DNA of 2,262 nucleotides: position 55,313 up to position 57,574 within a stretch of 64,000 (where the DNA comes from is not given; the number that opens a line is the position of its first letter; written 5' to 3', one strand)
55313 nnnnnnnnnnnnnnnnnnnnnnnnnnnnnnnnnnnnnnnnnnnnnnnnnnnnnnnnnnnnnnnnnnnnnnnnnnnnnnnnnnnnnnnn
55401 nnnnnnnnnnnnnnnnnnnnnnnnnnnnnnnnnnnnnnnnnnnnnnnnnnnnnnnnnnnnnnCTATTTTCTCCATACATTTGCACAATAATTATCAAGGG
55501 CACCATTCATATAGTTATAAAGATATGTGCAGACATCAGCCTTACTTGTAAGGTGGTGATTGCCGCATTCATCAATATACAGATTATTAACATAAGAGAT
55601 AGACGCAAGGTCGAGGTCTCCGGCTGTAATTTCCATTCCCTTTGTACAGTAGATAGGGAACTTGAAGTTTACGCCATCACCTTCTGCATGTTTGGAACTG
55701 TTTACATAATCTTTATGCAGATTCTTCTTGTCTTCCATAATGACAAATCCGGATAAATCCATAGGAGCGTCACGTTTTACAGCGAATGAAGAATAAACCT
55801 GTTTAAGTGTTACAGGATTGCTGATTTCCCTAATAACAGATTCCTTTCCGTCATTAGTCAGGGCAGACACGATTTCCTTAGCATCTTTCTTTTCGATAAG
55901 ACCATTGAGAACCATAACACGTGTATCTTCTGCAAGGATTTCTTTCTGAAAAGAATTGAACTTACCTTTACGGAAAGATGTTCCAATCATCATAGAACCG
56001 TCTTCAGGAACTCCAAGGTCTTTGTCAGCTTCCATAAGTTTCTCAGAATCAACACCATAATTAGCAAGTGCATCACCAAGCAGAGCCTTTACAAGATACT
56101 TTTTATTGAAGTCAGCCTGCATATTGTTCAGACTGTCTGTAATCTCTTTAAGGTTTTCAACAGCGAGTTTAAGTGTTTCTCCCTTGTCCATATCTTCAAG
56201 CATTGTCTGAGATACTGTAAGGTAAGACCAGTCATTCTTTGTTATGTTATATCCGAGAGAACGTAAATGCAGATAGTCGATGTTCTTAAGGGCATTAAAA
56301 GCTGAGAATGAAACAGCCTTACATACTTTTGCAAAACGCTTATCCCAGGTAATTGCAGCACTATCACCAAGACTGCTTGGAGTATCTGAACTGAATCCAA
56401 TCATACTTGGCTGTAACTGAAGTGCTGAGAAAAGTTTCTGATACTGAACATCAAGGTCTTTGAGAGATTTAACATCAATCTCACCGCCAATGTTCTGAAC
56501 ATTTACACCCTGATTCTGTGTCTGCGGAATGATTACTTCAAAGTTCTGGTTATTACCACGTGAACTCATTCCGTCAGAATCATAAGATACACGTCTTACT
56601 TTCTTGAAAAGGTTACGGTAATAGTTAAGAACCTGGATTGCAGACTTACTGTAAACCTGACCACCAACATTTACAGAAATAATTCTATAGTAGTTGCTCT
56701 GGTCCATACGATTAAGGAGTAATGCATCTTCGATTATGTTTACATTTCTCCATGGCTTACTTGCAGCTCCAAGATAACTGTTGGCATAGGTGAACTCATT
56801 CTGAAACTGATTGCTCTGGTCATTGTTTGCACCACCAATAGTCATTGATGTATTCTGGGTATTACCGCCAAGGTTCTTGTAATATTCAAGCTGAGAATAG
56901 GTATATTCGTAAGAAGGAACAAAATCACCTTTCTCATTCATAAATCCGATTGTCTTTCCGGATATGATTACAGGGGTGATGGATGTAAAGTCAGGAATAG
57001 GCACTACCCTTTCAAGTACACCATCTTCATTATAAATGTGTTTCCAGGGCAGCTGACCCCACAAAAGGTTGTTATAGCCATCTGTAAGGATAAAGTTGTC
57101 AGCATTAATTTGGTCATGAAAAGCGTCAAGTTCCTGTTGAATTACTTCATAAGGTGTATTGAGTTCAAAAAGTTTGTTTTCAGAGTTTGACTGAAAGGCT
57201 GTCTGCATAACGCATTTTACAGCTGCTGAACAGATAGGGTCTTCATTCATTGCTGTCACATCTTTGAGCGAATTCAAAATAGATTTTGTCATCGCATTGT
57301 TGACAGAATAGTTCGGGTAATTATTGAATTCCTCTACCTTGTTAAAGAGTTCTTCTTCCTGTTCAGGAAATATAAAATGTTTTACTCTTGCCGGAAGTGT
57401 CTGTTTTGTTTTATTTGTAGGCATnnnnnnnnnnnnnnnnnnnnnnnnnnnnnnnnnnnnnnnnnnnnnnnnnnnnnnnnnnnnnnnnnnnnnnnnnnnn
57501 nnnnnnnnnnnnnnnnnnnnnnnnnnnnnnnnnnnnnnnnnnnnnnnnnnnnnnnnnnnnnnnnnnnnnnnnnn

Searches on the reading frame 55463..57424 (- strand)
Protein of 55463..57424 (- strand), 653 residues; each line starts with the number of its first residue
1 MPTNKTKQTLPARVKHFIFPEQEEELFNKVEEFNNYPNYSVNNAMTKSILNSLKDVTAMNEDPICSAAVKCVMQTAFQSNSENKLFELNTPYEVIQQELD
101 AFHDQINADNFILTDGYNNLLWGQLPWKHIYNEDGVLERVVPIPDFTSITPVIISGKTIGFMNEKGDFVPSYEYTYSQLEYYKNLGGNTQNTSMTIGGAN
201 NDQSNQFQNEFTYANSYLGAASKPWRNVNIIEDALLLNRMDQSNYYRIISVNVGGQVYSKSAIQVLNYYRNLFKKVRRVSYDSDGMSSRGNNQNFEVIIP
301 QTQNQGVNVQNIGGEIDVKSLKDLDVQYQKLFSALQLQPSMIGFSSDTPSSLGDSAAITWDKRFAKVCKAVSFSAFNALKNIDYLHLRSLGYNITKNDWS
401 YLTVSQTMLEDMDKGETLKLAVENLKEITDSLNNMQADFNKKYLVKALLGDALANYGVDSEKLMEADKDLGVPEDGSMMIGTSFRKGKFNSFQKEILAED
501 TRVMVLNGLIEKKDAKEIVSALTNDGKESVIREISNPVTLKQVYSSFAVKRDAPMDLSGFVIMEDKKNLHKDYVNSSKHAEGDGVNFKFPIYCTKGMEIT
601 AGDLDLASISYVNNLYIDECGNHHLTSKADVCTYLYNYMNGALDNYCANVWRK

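Call 16: search_protein_families(library=pfam, proteins=[window:55463-57424:-], max_evalue=0.01)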
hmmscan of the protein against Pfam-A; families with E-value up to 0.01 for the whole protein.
window:55463-57424:- (653 aa): 1 family
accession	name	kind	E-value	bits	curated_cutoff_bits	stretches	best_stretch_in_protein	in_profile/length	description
PF07230.16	Portal_T4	-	6.2e-19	68.5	22.9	1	55-443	7-405/433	Bacteriophage T4-like portal protein (Gp20)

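Call 73: search_dna_similar(query=window:55463-57424:-, collection=phages, mode=protein, max_evalue=0.00001, max_rows=12)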
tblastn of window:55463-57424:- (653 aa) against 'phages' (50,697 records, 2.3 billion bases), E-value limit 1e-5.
Records with a match: 10; places in all: 10; records where one place covers at least 80% of the query: 0.
Best place of each record, by identity: <60% 10.
By first word of the organism name: Flavobacterium 4; Bacillus 3; Microcystis 1; Listeria 1; Streptococcus 1.
By host as written in the record: Flavobacterium sp. LMO8 4; Bacillus subtilis W-23-S(r); Bacillus licheniformis ATCC 9945a 2; Microcystis elabens 1; Listeria innocua ATCC 51742 1; Streptococcus agalactiae 1; Bacillus cereus 1.
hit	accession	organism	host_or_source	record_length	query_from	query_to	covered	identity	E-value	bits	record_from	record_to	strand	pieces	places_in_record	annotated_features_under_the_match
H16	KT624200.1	Bacillus phage SP-15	Bacillus subtilis W-23-S(r); Bacillus ...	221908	27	414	59%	23.4%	8e-17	91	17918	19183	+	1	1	portal vertex protein of head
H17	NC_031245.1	Bacillus phage SP-15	Bacillus subtilis W-23-S(r); Bacillus ...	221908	27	414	59%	23.4%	8e-17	91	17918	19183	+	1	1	portal vertex protein of head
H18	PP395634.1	Microcystis phage Mel-JY01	Microcystis elabens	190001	39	392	54%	24.1%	2e-10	70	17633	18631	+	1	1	hypothetical protein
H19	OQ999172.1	Listeria phage LIS04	Listeria innocua ATCC 51742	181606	122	453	51%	24.4%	1e-13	81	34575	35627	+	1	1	portal vertex protein of head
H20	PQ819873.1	Streptococcus phage vB_SagM-GXN1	Streptococcus agalactiae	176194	146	453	47%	23.7%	4e-12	76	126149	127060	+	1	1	capsid assembly protein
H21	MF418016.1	Bacillus phage vB_BceM-HSE3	Bacillus cereus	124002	225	456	36%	25.0%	2e-9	67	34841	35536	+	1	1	vertex protein of head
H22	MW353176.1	Flavobacterium phage vB_FspM_immuto_3-5A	Flavobacterium sp. LMO8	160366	209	393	28%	23.9%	8e-6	56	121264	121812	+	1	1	capsid assembly protein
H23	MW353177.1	Flavobacterium phage vB_FspM_immuto_13-6C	Flavobacterium sp. LMO8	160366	209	393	28%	23.9%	8e-6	56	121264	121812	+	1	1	capsid assembly protein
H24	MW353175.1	Flavobacterium phage vB_FspM_immuto_2-6A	Flavobacterium sp. LMO8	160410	209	393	28%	23.9%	8e-6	56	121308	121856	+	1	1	capsid assembly protein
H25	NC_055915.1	Flavobacterium phage vB_FspM_immuto_2-6A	Flavobacterium sp. LMO8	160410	209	393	28%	23.9%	8e-6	56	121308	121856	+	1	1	capsid assembly protein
